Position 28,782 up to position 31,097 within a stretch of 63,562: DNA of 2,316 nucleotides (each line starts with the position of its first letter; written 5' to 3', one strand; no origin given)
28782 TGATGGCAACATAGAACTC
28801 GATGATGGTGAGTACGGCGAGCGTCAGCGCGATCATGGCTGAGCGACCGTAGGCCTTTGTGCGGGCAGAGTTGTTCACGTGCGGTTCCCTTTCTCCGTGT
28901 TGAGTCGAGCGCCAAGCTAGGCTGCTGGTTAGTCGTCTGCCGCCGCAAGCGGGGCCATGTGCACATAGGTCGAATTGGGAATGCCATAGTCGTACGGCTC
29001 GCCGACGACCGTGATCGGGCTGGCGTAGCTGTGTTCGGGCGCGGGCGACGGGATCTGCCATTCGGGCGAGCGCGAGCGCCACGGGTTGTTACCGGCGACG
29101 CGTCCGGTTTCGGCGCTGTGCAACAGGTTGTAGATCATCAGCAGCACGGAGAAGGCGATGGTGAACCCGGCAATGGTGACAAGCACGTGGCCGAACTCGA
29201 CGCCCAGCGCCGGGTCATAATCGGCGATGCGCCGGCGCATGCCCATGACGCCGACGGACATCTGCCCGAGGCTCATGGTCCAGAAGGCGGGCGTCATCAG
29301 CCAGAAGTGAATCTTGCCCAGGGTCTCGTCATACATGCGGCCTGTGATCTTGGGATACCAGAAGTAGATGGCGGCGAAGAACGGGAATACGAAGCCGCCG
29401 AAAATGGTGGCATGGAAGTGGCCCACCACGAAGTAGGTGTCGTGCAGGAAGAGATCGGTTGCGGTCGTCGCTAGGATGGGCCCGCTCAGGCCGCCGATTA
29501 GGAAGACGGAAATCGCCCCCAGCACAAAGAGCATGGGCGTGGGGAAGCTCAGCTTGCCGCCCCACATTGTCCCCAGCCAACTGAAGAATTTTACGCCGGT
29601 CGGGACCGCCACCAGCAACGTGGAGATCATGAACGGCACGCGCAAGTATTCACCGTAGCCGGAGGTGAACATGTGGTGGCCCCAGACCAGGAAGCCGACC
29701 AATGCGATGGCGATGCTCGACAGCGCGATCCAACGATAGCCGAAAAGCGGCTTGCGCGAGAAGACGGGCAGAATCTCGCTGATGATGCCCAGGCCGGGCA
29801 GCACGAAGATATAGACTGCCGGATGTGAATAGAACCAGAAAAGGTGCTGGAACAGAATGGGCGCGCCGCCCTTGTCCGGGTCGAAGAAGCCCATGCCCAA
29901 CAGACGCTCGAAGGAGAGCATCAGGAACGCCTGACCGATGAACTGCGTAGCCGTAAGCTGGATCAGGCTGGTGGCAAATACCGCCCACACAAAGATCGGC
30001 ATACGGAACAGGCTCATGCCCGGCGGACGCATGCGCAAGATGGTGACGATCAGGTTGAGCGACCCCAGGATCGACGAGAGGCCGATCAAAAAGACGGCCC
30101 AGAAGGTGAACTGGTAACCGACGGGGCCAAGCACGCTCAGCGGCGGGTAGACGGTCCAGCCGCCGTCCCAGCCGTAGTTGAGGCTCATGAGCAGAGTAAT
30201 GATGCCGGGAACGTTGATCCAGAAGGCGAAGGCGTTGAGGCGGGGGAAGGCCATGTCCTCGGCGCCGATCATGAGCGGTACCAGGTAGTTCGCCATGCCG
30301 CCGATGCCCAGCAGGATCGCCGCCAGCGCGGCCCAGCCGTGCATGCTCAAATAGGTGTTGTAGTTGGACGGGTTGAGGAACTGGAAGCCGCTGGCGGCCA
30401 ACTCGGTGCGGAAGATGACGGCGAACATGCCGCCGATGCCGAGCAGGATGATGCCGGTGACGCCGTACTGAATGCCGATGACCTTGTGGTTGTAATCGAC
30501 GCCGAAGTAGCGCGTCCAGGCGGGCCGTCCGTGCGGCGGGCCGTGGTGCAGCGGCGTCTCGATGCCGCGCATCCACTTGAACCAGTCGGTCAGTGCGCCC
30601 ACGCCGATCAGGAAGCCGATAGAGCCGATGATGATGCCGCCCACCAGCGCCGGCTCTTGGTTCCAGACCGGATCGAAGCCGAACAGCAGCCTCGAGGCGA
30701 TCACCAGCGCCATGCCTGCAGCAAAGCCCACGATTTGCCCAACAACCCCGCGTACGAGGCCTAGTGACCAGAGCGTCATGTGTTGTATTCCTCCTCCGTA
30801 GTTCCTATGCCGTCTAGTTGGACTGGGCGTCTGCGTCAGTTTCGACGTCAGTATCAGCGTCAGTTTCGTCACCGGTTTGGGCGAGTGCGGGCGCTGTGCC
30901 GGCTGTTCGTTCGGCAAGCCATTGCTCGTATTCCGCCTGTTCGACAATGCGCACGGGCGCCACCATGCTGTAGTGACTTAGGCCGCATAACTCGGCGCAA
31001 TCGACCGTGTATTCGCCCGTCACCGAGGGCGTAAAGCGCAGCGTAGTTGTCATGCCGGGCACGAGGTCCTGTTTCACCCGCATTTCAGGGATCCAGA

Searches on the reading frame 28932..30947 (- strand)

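Call 69: search_protein_families(library=pfam, proteins=[window:28932-30947:-], max_evalue=0.00001)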
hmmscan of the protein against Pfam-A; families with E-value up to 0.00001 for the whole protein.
window:28932-30947:- (672 aa): 1 family
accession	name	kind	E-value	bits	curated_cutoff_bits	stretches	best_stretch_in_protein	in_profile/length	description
PF00115.25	COX1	-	3.5e-144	481.3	34.8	1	157-595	2-435/436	Cytochrome C and Quinol oxidase polypeptide I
